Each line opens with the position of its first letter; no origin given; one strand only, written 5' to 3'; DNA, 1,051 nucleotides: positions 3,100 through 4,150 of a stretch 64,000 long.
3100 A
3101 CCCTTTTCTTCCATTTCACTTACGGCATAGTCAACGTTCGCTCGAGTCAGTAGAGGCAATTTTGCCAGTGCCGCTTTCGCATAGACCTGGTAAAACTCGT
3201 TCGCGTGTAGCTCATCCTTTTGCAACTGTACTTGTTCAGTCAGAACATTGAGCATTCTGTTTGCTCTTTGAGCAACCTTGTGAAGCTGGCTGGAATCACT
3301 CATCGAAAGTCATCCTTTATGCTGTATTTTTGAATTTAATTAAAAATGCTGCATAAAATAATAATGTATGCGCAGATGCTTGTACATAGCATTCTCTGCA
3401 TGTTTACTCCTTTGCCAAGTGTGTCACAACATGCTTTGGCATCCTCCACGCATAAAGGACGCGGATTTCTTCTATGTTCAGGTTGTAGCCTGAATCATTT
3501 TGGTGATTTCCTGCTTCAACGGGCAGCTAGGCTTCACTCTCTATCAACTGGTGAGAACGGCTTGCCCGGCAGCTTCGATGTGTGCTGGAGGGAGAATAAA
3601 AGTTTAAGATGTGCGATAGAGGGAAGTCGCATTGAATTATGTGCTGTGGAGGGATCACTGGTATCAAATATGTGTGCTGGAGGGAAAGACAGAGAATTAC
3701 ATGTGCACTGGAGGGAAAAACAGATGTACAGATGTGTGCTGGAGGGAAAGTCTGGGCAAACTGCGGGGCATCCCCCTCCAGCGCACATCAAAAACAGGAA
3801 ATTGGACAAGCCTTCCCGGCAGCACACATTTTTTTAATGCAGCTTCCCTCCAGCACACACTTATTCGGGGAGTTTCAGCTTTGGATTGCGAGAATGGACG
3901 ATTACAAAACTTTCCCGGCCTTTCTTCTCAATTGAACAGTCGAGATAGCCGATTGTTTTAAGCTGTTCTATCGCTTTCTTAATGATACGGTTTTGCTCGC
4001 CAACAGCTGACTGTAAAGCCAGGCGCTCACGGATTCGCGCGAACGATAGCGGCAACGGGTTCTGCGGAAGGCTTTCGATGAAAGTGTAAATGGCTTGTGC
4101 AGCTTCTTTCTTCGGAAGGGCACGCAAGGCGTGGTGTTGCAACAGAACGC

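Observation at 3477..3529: Short relic resembling the tnpB 3' end between parA and the incA iterons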

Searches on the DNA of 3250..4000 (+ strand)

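Call 8: search_dna_similar(query=window:3300-3620:+, collection=phages, mode=distant, max_rows=40)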
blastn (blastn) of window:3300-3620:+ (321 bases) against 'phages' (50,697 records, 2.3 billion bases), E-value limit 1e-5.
Records with a match: 20; places in all: 25; records where one place covers at least 80% of the query: 5.
Best place of each record, by identity: >=99% 6; 95-99% 9; 80-90% 1; 60-80% 4.
By first word of the organism name: Escherichia 14; Salmonella 2; Morganella 1; Aeromonas 1; Punavirus 1; Cronobacter 1.
By host as written in the record: Escherichia coli 9; - 3; Salmonella enterica subsp. enterica serovar Indiana J46 2; Escherichia sp. STEC O157 2; Morganella morganii IME1369 1; Aeromonas hydrophila 1; Escherichia coli MC1061 1; Cronobacter sakazakii ATCC 29544 1.
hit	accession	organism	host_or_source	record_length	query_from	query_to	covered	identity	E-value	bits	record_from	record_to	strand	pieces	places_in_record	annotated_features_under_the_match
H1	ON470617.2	Escherichia phage vB_EcoM-813R1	Escherichia coli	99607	1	321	100%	98.8%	4e-158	562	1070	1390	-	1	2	plasmid partition protein A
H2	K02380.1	Escherichia phage P1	Escherichia coli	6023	1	321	100%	97.8%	9e-154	548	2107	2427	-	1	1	incA incompatibility determinant region | parA: repeat_region (x2) | parA: minus_35_signal | parA: minus_10_signal | parA: ribosome_binding_site | and 1 other names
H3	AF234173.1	Escherichia phage P1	-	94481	1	321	100%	97.8%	9e-154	548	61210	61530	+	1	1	100 pct identical (0 gaps) to region of repA and par genes of P1 ... | 99 pct identical (10 gaps) to fragment of P1 sequence deposited as ... | 99 pct identical (4 gaps) to par region of P1 in P1 based vector ... | 99 pct identical (4 gaps) to fragment of P1 sequence deposited as ... | ParA | and 7 other names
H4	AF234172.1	Escherichia phage P1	-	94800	1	321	100%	97.8%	9e-154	548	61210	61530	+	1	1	100 pct identical (0 gaps) to region of repA and par genes of P1 ... | 99 pct identical (10 gaps) to fragment of P1 sequence deposited as ... | 99 pct identical (4 gaps) to par region of P1 in P1 based vector ... | 99 pct identical (4 gaps) to fragment of P1 sequence deposited as ... | ParA | and 7 other names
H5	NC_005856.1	Escherichia phage P1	Escherichia coli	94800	1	321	100%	97.8%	9e-154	548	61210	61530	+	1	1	100 pct identical (0 gaps) to region of repA and par genes of P1 ... | 99 pct identical (10 gaps) to fragment of P1 sequence deposited as ... | 99 pct identical (4 gaps) to par region of P1 in P1 based vector ... | 99 pct identical (4 gaps) to fragment of P1 sequence deposited as ... | ParA | and 7 other names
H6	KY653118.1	Morganella phage IME1369_01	Morganella morganii IME1369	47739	137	275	43%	79.3%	1e-24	119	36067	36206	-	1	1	putative virulence protein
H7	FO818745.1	Escherichia phage RCS47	Escherichia coli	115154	138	275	43%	77.0%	3e-20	104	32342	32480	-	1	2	insQ: transposase IS605 | conserved protein of unknown function DdrA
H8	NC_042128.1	Escherichia phage RCS47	Escherichia coli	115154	138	275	43%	77.0%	3e-20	104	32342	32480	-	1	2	insQ: transposase | DdrA-like anti-restriction protein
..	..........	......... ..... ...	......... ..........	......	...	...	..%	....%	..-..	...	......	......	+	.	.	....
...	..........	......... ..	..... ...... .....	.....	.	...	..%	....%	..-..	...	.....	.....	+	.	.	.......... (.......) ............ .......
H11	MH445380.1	Escherichia phage P1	Escherichia coli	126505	1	106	33%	99.1%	3e-45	187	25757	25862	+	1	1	chromosome (plasmid) partitioning protein A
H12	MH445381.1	Escherichia phage P1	Escherichia coli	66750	1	106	33%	99.1%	3e-45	187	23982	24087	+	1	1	none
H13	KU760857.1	Salmonella phage SJ46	Salmonella enterica subsp. enterica ...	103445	1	106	33%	99.1%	3e-45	187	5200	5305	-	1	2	parA: plasmid partition protein A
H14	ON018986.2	Escherichia phage JL22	Escherichia coli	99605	1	106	33%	99.1%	3e-45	187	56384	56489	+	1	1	parA: chromosome (plasmid) partitioning protein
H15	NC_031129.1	Salmonella phage SJ46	Salmonella enterica subsp. enterica ...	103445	1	106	33%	99.1%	3e-45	187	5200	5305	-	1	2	parA: ParA-like partition protein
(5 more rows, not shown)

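Call 10: get_annotated_region(hit=H5, flank=1500)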
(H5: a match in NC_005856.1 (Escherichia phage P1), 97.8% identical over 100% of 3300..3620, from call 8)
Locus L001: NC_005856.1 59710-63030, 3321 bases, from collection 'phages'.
description: Enterobacteria phage P1, complete genome.
organism: Escherichia phage P1 (NCBI taxid 2886926)
taxonomy: Viruses; Duplodnaviria; Heunggongvirae; Uroviricota; Caudoviricetes; Punavirus; Punavirus P1
host: Escherichia coli; source: -; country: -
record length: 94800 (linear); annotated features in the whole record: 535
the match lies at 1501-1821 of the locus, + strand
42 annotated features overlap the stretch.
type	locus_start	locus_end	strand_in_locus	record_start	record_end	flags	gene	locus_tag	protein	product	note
misc_feature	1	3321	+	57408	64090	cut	-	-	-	-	100 pct identical (0 gaps) to region of repA and par genes of P1 contained in P1 based cloning vector pPAC4 [GenBank ...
misc_feature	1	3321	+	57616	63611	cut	-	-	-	-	99 pct identical (10 gaps) to fragment of P1 sequence deposited as locus PP1REP in GenBank Accession Number K02380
misc_feature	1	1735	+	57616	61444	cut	-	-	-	-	99 pct identical (4 gaps) to fragment of P1 sequence deposited as locus ECP1PARA in GenBank Accession Number X02954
misc_feature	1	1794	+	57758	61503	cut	-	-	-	-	99 pct identical (4 gaps) to par region of P1 in P1 based vector pYLTAC7 [GenBank Accession Number AB020028] at nt ...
CDS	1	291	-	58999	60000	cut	parB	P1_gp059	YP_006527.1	ParB-like partition protein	encodes ParB/SopB family protein involved in active partitioning of P1 plasmid prophage at cell division; product binds ...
CDS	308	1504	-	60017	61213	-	parA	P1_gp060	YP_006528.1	ParA-like partition protein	encodes ParA/SopA family protein involved in active partitioning of P1 plasmid prophage at cell division; weak ATPase, ...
protein_bind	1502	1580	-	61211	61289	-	-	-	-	ParA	operator of par operon; binding of ParA to the operator represses transcription of par operon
regulatory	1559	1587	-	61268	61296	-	-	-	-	promoter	sigma 70 promoter Ppar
regulatory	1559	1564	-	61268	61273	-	-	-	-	minus_10_signal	Ppar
regulatory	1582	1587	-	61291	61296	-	-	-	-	minus_35_signal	Ppar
misc_feature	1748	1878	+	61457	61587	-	-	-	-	-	97 pct identical (0 gaps) to fragment of P1 origin containing vector pSport2 at nt 3629..3659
misc_feature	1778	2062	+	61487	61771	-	-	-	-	-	incA incompatibility determinant region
protein_bind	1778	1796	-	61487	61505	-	-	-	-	RepA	RepA binding iteron of incA region, copy 1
protein_bind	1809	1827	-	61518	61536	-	-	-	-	RepA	RepA binding iteron of incA region, copy 2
protein_bind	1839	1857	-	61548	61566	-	-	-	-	RepA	RepA binding iteron of incA region, copy 3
misc_feature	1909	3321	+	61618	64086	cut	-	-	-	-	99 pct identical (4 gaps) to repA region of P1 in P1 based vector pYLTAC7 [GenBank Accession Number AB020028] at nt ...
CDS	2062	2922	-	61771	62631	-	repA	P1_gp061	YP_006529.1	replication helicase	product acts to initiate replication from oriR, to repress its own synthesis(via interaction with incA) and to pair ...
misc_feature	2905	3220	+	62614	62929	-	-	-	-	-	100 pct identical (0 gaps) to fragment of P1 sequence deposited as locus PP1PAR1 in GenBank Accession Number M36424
CDS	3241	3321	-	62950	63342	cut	upfA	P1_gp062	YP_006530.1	UpfA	unknown protein function; 46 pct identical to Xenorhabdus nematophila putative prophage protein (CAB58447; 129 aa); 32 ...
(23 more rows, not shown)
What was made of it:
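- On P1 incA / par control elements: The relic lies outside the annotated iterons (from 3577) and outside the operator/promoter (up to 3386) (call 10).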

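Call 11: get_annotated_region(hit=H2, flank=600)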
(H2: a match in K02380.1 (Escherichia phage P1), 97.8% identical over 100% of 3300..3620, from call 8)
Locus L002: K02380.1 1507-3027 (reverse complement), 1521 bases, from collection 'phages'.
description: Enterobacteria phage P1 RepA (repA), ParA (parA), and ParB (parB) genes, complete cds; and unknown gene.
organism: Escherichia phage P1 (NCBI taxid 2886926)
taxonomy: Viruses; Duplodnaviria; Heunggongvirae; Uroviricota; Caudoviricetes; Punavirus; Punavirus P1
host: Escherichia coli; source: -; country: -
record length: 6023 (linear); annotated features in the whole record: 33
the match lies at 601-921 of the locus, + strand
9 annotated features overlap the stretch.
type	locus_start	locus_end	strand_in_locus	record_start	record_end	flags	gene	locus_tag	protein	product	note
CDS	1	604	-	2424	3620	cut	parA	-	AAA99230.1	ParA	-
misc_feature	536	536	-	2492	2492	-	parA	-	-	-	alternative translation start site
regulatory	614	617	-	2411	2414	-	parA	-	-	ribosome_binding_site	-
repeat_region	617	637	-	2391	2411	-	parA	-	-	-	-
repeat_region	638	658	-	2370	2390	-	parA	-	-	-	-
regulatory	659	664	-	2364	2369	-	parA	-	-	minus_10_signal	putative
regulatory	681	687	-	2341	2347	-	parA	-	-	minus_35_signal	putative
misc_feature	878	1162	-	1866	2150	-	-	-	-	-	incA incompatibility determinant region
CDS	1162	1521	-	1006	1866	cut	repA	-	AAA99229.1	RepA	-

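Call 16: search_rna_families(source=window, start=3300, end=3700, threshold=evalue, max_evalue=10, show_alignments=3)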
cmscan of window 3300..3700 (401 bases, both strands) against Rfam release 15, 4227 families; matches with E-value up to 10: 3.
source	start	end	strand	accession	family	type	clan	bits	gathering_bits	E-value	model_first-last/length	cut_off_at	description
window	3315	3360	+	RF03731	mir-7371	Gene; miRNA;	-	20.3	62.6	0.44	1-59/59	no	mir-7371 microRNA precursor family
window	3396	3495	+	RF01860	Afu_455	Gene; snRNA; snoRNA; CD-box;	-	18.2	48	0.93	1-92/92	no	A. fumigatus snoRNA Afu_455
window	3317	3434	+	RF00586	SNORA12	Gene; snRNA; snoRNA; HACA-box;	-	12.3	45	5.9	1-148/148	no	Small nucleolar RNA SNORA12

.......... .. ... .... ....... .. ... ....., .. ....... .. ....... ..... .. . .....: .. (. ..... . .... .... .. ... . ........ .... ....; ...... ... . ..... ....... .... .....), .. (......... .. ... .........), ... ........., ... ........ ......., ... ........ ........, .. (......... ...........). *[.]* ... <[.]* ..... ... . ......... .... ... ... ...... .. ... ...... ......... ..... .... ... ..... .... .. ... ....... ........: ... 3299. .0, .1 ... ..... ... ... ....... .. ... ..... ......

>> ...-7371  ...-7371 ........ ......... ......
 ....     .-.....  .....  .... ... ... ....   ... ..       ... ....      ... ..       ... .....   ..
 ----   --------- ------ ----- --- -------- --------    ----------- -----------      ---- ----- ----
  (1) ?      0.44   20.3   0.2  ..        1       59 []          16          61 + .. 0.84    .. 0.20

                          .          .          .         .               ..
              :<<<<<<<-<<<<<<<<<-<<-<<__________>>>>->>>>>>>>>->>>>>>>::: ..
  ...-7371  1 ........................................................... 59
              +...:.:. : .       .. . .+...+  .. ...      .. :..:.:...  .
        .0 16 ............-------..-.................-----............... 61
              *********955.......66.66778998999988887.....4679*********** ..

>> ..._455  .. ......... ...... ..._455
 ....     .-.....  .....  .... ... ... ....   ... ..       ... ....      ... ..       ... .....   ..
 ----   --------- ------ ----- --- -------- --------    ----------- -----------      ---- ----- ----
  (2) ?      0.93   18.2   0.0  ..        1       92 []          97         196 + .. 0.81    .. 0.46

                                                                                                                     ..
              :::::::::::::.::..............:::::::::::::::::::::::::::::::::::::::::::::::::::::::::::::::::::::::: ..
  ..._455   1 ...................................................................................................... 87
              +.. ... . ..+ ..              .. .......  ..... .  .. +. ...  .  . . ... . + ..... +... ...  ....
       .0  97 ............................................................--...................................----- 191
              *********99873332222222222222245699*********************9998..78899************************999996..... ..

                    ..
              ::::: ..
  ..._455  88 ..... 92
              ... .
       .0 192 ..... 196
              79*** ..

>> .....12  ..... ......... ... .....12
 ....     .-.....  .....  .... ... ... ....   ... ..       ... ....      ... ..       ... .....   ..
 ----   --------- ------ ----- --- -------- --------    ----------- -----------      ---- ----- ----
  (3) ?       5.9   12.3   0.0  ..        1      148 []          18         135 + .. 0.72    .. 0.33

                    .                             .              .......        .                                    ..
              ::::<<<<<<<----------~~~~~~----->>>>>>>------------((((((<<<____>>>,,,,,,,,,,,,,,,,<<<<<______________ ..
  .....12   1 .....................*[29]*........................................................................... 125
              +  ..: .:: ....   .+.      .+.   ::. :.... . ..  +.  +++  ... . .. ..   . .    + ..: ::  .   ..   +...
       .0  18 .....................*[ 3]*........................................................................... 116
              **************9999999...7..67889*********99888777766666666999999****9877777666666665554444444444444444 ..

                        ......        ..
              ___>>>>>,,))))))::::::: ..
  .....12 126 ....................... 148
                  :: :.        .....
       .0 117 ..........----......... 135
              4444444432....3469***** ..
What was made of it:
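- Closest known: Rfam sot0042. Different: The relic gives no hit at all (call 16).
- Tried and rejected: Rfam on the relic, permissive E-value: only noise (call 16).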
